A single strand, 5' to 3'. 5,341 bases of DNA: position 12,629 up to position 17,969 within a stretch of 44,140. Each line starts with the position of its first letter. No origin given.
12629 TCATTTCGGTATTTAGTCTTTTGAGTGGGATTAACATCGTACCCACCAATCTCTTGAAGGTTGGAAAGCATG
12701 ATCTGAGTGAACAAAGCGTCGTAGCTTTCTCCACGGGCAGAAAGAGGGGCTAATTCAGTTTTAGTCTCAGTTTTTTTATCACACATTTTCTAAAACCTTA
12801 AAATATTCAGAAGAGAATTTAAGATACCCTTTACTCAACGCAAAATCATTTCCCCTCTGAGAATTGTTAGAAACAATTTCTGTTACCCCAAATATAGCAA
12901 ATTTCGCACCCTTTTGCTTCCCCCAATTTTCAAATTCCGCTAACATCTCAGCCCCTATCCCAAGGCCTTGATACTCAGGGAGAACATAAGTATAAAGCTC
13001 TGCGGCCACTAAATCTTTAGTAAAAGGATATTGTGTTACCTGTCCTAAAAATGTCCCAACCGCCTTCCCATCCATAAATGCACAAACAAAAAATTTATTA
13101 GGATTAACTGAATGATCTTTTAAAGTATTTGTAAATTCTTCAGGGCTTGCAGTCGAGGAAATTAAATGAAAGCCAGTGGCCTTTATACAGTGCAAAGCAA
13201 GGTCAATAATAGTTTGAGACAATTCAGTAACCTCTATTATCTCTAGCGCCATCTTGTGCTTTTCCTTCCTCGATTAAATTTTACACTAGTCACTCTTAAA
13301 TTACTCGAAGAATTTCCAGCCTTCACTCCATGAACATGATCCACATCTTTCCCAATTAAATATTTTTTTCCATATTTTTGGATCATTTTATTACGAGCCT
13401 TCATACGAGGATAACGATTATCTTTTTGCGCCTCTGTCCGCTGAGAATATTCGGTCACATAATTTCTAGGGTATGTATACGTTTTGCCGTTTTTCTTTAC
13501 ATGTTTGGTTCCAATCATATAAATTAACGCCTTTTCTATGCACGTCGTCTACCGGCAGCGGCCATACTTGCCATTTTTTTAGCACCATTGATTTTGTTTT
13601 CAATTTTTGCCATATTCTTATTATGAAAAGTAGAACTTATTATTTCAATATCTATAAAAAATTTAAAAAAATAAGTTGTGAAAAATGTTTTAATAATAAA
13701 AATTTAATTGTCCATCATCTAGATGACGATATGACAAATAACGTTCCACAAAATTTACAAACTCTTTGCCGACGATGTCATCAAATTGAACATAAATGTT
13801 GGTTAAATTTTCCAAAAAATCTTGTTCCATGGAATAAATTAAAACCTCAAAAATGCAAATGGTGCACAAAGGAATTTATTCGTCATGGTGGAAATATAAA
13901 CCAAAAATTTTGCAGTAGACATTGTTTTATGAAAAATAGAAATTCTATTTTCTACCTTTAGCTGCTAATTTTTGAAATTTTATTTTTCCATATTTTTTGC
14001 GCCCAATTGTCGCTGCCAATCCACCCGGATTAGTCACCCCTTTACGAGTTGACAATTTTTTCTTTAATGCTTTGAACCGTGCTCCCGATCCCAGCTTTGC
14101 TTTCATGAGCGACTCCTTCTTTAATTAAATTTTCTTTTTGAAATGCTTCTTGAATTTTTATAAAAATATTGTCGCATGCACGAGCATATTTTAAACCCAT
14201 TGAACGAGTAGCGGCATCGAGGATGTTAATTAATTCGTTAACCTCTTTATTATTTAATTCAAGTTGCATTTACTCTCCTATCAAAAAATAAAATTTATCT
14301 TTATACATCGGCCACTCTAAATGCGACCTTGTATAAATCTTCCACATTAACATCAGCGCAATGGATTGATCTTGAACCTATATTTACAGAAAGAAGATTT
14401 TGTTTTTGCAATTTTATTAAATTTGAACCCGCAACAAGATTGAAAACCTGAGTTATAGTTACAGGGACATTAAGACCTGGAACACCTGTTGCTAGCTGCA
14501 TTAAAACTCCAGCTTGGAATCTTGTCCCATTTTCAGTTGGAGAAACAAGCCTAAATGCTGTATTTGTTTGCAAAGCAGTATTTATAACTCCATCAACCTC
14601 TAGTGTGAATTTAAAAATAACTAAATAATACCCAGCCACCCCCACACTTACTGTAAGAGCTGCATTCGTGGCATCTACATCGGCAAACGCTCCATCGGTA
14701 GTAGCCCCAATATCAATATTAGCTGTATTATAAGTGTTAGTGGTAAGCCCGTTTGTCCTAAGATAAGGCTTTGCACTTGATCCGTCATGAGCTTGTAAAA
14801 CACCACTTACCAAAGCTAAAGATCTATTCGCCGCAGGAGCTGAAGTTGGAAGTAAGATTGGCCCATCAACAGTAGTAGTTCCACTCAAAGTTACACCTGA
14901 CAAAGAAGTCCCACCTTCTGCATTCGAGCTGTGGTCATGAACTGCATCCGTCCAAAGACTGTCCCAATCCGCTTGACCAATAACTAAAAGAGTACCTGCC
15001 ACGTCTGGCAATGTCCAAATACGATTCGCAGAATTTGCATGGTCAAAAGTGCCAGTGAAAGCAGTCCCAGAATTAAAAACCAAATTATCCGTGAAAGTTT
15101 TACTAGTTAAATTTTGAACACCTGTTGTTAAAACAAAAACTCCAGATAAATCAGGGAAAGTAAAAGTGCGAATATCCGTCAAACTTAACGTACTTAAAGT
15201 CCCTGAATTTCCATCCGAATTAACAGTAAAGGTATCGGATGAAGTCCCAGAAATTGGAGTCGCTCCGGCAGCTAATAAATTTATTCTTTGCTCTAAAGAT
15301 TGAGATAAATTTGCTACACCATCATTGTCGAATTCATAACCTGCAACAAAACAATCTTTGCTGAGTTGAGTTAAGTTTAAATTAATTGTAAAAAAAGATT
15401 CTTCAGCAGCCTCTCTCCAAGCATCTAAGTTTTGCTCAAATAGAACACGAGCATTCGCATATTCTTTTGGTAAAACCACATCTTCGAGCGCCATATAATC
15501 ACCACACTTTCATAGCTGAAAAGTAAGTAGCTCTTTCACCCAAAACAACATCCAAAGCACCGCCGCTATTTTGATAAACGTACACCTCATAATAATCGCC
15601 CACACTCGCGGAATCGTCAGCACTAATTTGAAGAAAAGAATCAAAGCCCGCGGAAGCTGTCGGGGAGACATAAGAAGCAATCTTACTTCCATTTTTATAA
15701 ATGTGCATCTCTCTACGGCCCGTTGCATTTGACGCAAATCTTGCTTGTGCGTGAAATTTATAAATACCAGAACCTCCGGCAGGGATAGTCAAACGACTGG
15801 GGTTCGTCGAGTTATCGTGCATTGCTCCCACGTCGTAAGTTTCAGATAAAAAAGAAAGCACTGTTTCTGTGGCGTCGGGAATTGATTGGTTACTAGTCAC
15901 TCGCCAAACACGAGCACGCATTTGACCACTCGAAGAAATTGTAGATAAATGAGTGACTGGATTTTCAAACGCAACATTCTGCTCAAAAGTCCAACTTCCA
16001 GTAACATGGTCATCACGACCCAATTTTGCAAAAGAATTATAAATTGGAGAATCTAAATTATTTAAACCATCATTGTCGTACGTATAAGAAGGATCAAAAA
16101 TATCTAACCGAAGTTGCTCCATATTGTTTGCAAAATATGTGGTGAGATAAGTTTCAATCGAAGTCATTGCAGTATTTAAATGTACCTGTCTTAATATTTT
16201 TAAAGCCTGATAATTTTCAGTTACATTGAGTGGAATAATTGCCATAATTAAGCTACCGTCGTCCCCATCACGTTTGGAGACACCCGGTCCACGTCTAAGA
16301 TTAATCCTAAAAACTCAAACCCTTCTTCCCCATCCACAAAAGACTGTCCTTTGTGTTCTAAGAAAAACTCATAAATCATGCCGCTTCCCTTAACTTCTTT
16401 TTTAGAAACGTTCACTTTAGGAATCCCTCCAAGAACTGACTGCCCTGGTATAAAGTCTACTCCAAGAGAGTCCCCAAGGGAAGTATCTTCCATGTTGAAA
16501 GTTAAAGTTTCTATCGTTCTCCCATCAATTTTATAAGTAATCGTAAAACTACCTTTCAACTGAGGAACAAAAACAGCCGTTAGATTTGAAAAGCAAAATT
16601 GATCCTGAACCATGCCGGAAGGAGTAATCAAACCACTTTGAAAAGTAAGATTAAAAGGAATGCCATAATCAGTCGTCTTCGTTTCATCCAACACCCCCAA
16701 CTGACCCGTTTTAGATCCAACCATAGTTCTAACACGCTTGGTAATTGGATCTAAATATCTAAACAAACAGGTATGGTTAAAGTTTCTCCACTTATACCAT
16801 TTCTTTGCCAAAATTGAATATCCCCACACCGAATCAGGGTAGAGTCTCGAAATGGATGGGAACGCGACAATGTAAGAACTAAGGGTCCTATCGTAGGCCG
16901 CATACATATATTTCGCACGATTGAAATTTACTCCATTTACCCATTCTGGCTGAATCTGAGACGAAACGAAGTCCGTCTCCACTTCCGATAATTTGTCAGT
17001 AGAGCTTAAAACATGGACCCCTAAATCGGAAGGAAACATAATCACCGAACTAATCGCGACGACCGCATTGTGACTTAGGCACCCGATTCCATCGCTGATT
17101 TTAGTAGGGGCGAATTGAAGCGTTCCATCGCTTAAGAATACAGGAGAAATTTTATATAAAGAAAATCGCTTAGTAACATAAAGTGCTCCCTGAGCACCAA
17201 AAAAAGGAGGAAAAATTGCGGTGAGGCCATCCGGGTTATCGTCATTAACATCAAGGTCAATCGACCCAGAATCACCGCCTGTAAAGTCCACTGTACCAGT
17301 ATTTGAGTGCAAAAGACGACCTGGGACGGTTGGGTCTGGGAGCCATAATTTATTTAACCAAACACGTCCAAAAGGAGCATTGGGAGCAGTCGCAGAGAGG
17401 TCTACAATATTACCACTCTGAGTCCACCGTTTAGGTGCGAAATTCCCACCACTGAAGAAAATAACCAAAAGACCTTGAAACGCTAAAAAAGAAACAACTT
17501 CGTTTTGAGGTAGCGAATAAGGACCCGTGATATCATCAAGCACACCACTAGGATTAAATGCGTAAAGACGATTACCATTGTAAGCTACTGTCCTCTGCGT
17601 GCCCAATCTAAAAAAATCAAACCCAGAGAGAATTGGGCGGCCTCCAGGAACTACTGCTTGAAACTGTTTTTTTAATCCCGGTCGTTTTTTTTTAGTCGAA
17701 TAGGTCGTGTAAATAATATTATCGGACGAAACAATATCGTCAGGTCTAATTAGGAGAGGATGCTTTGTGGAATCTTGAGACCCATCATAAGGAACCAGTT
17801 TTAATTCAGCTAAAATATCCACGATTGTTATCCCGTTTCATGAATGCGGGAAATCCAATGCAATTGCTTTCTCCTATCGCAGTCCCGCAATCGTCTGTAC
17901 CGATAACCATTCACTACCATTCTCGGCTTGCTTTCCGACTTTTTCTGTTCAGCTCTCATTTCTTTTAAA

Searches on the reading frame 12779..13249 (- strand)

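Call 50: search_protein_families(library=pfam, proteins=[window:12779-13249:-], max_evalue=0.01)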
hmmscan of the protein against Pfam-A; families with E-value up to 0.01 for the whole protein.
window:12779-13249:- (156 aa): 3 families
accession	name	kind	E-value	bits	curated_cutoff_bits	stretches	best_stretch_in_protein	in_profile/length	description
PF00583.31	Acetyltransf_1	-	1.6e-10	41.7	20.7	1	37-119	19-97/116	Acetyltransferase (GNAT) family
PF13508.13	Acetyltransf_7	-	4.7e-07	30.5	27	1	52-116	3-63/84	Acetyltransferase (GNAT) domain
PF13673.13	Acetyltransf_10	-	0.0038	17.7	23.6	1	44-116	23-86/128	Acetyltransferase (GNAT) domain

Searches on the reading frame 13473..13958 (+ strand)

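Call 50: search_protein_families(library=pfam, proteins=[window:13473-13958:+], max_evalue=0.01)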
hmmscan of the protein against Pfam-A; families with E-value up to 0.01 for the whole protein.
window:13473-13958:+ (162 aa): 2 families
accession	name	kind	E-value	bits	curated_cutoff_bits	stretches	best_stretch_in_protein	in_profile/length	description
PF13392.12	HNH_3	-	0.00089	19.3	24.8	1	76-101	17-42/46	HNH endonuclease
PF01844.29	HNH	-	0.0014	19.2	21.4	1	69-108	1-46/47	HNH endonuclease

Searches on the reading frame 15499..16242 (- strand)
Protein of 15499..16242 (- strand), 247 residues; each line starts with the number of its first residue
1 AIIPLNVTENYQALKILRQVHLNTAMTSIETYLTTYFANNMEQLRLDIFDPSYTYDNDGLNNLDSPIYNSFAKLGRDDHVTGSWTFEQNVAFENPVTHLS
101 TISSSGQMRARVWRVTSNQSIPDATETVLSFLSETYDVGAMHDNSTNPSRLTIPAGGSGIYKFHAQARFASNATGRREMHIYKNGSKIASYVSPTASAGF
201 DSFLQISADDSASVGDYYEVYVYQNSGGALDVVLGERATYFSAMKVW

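Call 74: search_protein_families(library=phrogs, proteins=[window:15499-16242:-], max_evalue=0.001)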
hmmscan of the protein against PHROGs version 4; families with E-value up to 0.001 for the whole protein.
window:15499-16242:- (247 aa): 3 families
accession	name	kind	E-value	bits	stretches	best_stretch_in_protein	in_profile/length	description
phrog_13989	-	head and packaging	1.9e-15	57.5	1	99-233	451-581/597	virion structural protein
phrog_11660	-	tail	3.1e-09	36.1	1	107-230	989-1115/1412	tail protein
phrog_746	-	tail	0.00052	19.5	1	96-245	696-850/852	minor tail protein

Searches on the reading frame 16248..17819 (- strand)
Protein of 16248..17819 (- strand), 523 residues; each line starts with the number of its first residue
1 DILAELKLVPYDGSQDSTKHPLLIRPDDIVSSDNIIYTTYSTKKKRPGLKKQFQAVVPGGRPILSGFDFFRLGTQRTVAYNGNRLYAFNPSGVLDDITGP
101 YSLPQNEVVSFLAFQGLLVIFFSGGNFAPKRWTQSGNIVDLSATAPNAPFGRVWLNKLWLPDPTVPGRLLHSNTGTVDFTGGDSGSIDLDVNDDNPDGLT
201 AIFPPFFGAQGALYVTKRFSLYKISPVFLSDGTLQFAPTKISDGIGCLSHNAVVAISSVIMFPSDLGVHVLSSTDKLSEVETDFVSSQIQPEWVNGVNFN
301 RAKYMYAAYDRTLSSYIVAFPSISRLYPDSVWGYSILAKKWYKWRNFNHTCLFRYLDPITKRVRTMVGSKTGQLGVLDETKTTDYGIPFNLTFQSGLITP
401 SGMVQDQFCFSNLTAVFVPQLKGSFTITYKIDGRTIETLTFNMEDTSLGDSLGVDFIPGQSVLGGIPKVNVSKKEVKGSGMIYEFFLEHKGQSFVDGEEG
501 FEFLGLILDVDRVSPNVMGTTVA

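Call 13: search_protein_families(library=phrogs, proteins=[window:16248-17819:-], max_evalue=0.00001)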
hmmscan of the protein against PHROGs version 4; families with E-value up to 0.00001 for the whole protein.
window:16248-17819:- (523 aa): 2 families
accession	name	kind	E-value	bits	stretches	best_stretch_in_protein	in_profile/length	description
phrog_3287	-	head and packaging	8.3e-11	42.4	1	210-369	218-369/524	virion structural protein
phrog_5107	-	lysis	4.2e-07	29.8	1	237-432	262-452/533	amidase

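Call 50: search_protein_families(library=pfam, proteins=[window:16248-17819:-], max_evalue=0.01)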
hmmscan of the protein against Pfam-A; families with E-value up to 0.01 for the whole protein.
window:16248-17819:- (523 aa): 0 families
